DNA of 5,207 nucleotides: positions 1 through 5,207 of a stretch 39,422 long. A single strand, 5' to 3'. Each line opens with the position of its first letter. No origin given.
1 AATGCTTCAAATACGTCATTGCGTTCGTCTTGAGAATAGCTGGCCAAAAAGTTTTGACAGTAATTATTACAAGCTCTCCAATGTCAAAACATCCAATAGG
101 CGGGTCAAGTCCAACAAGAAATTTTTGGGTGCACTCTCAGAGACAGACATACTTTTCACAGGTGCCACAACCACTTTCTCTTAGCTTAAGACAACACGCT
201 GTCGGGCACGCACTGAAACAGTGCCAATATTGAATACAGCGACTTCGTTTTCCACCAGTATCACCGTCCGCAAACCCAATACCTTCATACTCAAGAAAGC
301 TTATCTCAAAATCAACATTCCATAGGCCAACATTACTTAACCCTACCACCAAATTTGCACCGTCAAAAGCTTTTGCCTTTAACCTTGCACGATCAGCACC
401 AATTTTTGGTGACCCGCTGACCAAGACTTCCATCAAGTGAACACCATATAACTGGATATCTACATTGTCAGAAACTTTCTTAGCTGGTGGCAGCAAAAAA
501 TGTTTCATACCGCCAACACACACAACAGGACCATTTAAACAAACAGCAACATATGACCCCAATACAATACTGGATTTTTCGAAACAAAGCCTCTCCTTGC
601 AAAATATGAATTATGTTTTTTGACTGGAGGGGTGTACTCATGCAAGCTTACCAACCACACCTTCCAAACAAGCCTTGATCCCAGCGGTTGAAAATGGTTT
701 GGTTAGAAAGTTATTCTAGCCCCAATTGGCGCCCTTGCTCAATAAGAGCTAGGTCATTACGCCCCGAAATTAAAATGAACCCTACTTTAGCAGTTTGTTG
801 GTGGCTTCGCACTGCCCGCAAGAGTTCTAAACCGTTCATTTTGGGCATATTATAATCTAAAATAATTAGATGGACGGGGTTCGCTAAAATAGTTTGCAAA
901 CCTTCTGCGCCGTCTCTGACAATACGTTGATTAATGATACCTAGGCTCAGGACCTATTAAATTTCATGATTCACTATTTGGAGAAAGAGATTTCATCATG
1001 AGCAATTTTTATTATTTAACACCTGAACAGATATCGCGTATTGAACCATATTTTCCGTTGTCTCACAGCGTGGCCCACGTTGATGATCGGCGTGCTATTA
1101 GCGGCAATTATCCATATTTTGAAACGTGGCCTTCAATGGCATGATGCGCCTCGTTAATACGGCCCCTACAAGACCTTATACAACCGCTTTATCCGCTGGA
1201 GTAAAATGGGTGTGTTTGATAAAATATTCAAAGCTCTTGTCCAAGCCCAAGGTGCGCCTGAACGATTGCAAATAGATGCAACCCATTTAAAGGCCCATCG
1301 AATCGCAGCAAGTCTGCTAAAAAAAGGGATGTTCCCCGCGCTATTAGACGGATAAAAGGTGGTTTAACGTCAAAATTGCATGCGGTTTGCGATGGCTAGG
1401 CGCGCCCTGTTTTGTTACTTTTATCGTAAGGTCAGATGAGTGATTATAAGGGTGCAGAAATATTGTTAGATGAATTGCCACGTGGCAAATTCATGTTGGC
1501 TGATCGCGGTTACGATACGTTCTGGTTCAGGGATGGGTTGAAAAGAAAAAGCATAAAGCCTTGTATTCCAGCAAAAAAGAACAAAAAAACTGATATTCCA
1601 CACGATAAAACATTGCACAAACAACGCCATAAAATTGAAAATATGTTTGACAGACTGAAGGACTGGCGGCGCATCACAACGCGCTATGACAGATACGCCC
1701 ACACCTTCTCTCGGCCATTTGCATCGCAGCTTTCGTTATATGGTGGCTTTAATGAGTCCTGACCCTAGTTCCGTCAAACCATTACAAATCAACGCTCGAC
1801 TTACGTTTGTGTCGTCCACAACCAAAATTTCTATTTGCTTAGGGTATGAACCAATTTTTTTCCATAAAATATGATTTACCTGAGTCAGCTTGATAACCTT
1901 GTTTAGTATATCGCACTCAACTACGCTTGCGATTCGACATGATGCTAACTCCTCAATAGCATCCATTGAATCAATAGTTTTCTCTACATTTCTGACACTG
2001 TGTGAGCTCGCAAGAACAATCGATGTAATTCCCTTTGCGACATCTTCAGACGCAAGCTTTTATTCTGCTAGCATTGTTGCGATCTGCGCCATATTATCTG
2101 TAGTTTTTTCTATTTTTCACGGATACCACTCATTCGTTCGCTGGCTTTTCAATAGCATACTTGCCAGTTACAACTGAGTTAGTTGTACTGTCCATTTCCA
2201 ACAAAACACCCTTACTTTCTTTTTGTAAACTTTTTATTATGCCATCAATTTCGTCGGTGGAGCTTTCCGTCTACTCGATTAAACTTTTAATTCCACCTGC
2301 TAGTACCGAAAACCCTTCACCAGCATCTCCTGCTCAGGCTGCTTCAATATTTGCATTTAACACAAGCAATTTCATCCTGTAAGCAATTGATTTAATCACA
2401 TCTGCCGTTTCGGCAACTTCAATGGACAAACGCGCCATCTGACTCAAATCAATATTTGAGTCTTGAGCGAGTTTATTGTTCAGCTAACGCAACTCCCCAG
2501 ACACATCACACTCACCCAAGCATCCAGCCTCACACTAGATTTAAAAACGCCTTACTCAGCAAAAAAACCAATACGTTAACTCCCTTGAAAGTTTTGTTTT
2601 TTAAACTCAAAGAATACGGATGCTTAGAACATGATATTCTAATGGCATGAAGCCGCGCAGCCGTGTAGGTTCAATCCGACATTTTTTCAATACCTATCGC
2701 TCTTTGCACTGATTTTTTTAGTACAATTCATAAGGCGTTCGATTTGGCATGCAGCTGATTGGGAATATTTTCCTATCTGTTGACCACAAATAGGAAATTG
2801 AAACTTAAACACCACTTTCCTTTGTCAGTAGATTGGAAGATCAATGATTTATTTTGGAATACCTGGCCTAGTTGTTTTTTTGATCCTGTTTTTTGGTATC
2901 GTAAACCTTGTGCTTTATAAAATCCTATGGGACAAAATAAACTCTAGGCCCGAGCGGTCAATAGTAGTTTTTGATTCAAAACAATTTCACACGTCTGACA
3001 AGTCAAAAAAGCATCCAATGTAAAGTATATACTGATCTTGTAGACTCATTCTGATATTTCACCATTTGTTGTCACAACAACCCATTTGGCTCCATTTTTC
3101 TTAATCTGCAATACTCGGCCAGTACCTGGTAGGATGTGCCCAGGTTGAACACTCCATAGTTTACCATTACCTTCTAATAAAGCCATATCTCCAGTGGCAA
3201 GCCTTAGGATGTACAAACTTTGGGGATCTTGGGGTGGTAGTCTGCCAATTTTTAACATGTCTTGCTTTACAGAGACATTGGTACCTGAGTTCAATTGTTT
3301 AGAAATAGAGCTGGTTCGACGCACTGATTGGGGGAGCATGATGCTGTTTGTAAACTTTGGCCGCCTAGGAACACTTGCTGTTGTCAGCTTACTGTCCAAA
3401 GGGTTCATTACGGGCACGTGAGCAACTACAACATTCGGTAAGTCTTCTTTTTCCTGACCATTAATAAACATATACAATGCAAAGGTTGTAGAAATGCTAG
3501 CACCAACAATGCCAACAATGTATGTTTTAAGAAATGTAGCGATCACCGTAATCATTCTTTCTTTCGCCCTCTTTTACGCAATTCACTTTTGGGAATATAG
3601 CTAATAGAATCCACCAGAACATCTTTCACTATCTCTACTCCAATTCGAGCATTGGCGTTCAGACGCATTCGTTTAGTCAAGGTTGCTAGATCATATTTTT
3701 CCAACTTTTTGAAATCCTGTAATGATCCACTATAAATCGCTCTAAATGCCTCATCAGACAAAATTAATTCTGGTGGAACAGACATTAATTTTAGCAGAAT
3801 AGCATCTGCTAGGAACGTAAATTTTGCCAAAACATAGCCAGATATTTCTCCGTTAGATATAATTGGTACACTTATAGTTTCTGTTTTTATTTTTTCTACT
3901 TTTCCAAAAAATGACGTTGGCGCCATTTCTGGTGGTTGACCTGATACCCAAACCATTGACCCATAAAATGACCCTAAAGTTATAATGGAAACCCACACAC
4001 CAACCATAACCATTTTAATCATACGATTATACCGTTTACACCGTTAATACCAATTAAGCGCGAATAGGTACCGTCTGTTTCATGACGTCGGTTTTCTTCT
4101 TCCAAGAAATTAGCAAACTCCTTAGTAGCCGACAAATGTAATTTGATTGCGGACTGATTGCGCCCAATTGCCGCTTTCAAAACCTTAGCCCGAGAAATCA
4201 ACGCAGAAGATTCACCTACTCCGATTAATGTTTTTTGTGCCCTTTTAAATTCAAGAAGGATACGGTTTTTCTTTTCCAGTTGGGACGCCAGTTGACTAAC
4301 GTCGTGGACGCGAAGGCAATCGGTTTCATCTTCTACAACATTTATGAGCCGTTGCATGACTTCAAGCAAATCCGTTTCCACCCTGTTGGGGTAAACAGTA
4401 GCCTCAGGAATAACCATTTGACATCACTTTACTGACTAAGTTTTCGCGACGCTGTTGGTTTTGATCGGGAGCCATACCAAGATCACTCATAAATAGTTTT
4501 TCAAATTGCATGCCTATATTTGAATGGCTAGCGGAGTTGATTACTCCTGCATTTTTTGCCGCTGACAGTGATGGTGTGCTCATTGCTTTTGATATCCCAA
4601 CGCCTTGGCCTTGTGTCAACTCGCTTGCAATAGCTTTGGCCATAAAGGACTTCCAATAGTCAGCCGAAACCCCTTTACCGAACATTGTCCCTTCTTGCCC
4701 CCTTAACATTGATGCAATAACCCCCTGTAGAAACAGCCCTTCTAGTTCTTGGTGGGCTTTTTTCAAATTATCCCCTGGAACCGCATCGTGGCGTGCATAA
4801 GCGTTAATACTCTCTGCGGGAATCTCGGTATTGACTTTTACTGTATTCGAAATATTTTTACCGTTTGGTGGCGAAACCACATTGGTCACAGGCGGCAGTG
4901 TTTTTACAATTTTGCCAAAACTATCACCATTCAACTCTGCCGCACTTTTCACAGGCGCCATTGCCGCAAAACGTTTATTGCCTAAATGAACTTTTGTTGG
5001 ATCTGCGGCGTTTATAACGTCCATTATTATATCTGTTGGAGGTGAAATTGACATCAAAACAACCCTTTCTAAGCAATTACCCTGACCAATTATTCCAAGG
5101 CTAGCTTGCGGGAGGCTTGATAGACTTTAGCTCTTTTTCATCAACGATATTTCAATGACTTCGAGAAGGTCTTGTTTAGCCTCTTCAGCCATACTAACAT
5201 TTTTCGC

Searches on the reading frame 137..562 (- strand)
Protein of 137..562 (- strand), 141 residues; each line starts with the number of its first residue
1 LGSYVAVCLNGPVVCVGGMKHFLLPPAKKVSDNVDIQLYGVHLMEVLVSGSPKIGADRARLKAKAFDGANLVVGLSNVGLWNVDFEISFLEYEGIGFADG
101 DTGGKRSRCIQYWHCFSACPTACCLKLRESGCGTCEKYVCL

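Call 15: search_protein_families(library=pfam, proteins=[window:137-562:-])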
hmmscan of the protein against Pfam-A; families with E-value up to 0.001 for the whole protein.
window:137-562:- (141 aa): 1 family
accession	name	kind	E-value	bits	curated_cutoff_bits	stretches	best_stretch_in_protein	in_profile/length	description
PF03975.18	CheD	-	1.7e-10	41.5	25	1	24-112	2-97/108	CheD chemotactic sensory transduction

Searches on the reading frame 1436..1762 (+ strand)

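Call 97: search_protein_families(library=pfam, proteins=[window:1436-1762:+], max_evalue=0.01)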
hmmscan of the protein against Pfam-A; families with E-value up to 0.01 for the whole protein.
window:1436-1762:+ (108 aa): 4 families
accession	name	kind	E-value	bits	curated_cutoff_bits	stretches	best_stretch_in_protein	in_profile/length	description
PF01609.27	DDE_Tnp_1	-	1.8e-11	44.6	23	1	2-91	60-188/200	Transposase DDE domain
PF13586.12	DDE_Tnp_1_2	-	3.3e-07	31.1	29.2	1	20-93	1-74/86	Transposase DDE domain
PF13612.12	DDE_Tnp_1_3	-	0.00013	22.4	27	1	3-81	70-148/155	Transposase DDE domain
PF13359.12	DDE_Tnp_4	-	0.0021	18.2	24.8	1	14-84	72-138/158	DDE superfamily endonuclease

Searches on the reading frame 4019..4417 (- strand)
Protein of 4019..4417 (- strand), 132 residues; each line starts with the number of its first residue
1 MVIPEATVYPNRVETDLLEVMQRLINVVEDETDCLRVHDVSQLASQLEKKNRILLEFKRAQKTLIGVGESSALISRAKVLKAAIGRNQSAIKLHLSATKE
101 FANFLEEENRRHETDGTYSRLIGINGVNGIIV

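Call 15: search_protein_families(library=pfam, proteins=[window:4019-4417:-])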
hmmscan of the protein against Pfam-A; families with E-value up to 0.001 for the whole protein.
window:4019-4417:- (132 aa): 1 family
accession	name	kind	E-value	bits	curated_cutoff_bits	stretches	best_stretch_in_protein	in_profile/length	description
PF05130.17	FlgN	-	4.4e-05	24.4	30.5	0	16-63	12-59/147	FlgN protein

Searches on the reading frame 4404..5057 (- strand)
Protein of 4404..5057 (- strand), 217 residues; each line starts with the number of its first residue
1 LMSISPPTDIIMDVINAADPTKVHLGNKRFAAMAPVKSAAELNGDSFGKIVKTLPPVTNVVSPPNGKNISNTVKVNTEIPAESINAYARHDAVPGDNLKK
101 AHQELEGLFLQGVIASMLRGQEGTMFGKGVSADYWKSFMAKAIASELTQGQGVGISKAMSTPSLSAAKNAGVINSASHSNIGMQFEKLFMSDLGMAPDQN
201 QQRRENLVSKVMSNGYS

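Call 15: search_protein_families(library=pfam, proteins=[window:4404-5057:-])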
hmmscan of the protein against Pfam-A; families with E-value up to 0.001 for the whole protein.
window:4404-5057:- (217 aa): 1 family
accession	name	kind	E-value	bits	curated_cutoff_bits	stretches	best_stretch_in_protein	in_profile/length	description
PF10135.14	Rod-binding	-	0.00012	22.9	25.1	1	121-159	9-48/51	Rod binding protein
